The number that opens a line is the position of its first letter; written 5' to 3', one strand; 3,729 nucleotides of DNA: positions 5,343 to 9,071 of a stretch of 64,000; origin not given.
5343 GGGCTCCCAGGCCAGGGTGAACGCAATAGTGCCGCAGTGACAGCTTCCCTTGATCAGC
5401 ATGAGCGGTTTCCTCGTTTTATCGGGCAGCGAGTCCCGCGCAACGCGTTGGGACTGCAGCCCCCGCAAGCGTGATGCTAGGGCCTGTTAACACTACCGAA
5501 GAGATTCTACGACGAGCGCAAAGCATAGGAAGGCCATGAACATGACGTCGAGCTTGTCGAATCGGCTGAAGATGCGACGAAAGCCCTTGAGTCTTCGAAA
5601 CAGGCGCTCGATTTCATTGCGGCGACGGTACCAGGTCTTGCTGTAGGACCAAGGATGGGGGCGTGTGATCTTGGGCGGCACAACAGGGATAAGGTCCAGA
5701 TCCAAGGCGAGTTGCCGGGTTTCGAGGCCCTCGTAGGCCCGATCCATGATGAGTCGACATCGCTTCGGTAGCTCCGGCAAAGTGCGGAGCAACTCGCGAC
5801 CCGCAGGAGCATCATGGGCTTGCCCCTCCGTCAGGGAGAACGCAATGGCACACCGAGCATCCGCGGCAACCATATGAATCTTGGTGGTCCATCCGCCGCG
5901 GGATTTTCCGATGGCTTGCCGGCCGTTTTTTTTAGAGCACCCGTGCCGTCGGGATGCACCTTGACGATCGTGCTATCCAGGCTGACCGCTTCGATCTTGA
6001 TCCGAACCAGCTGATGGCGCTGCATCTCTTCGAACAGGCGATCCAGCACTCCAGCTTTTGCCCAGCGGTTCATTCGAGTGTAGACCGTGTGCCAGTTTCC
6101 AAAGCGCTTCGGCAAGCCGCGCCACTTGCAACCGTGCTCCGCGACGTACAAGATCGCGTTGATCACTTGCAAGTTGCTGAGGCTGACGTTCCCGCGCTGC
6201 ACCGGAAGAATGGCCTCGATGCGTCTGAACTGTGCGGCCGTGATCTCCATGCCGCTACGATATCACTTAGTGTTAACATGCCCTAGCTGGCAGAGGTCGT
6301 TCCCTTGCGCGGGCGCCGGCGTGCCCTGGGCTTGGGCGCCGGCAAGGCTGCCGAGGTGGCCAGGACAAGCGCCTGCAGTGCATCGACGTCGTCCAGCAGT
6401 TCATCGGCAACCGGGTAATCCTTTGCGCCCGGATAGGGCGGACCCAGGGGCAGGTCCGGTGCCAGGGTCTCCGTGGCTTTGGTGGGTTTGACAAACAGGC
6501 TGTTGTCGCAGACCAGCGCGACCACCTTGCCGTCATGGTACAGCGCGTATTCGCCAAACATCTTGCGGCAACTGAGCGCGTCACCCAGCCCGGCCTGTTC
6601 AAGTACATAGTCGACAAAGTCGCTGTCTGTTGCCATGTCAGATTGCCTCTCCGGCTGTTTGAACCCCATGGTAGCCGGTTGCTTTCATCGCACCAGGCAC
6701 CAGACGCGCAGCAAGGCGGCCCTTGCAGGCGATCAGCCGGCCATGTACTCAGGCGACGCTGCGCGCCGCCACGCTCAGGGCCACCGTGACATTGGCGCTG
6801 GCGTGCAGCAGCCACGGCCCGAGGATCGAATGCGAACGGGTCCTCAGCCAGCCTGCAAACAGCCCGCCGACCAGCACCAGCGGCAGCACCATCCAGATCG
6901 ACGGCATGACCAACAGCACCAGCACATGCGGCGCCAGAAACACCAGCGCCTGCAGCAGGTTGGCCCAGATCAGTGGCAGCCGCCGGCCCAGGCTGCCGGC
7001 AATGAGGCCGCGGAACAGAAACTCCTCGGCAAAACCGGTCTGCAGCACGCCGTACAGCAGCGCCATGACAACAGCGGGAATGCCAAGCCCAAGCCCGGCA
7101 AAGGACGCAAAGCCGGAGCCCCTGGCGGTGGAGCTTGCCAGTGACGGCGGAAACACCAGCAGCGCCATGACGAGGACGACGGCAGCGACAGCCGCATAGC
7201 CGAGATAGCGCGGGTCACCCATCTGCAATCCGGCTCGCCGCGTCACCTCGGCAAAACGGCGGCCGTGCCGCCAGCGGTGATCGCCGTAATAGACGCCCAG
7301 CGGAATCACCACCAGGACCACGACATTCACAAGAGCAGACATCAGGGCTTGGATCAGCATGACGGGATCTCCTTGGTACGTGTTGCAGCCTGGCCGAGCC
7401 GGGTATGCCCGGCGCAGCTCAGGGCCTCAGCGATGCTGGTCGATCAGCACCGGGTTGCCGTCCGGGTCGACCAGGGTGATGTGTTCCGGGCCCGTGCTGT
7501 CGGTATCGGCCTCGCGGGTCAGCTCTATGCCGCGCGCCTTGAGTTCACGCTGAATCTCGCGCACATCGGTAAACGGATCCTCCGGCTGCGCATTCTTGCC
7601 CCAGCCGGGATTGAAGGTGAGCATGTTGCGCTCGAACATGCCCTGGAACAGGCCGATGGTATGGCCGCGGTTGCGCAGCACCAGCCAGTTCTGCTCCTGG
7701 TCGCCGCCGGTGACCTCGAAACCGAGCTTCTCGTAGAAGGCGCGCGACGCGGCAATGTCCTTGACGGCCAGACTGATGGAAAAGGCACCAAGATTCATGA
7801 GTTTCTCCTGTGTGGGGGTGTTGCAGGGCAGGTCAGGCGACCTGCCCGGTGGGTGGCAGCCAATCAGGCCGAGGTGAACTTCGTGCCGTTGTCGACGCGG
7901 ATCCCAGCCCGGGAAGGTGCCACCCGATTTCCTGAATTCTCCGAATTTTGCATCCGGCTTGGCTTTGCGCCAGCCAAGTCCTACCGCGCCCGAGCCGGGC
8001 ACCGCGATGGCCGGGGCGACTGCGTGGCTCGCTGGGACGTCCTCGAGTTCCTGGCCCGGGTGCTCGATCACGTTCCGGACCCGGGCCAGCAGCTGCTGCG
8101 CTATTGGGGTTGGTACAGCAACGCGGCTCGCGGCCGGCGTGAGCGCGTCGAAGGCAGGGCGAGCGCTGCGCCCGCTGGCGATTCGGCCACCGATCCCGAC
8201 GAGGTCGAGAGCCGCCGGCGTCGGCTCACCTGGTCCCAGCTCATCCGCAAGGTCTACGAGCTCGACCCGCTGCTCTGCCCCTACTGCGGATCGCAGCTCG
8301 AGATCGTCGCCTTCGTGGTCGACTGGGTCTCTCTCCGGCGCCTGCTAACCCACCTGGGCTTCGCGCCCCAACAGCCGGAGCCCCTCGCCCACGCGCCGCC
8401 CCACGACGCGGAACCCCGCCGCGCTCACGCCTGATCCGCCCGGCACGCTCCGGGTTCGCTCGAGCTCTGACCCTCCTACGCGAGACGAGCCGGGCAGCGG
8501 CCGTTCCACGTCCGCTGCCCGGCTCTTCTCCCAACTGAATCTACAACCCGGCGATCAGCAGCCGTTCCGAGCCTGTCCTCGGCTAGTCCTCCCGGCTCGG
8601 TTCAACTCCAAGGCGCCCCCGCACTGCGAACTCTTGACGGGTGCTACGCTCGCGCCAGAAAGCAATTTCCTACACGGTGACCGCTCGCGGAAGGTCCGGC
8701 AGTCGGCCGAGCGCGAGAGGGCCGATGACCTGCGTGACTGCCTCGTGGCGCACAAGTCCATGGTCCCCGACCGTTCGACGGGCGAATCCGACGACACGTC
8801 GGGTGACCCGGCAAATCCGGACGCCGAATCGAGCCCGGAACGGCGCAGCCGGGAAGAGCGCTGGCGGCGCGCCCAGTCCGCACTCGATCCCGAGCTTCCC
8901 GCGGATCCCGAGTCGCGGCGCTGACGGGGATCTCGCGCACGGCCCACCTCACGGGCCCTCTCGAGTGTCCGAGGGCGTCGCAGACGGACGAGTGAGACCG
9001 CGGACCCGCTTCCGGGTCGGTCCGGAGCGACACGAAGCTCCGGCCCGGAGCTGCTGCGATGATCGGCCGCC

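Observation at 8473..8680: Four copies of a 205-208 bp IS91/ISCR-like ori-end module with a perfect 14-bp hairpin and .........-type boundary motifs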

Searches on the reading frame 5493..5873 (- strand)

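Call 85: search_protein_families(library=pfam, proteins=[window:5493-5873:-], max_evalue=0.001)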
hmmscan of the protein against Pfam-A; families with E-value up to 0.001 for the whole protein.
window:5493-5873:- (126 aa): 1 family
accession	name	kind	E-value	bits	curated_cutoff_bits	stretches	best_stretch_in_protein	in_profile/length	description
PF01609.27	DDE_Tnp_1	-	3.1e-12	47.1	23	1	5-111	45-187/200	Transposase DDE domain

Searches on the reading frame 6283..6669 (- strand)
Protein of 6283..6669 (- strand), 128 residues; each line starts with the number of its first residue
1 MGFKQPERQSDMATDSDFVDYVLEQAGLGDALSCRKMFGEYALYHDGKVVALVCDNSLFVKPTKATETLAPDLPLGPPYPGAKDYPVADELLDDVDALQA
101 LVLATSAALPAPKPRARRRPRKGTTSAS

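Call 85: search_protein_families(library=pfam, proteins=[window:6283-6669:-], max_evalue=0.001)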
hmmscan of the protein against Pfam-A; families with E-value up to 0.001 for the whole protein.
window:6283-6669:- (128 aa): 1 family
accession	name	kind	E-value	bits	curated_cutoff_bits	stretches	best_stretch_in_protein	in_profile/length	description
PF04993.18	TfoX_N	-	8.7e-14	51.9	30.1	1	31-105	8-87/91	TfoX N-terminal domain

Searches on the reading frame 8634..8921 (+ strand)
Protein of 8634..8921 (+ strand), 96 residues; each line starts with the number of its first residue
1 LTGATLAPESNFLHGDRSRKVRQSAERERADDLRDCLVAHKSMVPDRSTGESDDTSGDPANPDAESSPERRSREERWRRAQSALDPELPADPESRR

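Call 86: search_protein_families(library=pfam, proteins=[window:8634-8921:+], max_evalue=0.001)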
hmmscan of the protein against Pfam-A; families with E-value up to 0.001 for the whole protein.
window:8634-8921:+ (96 aa): 0 families
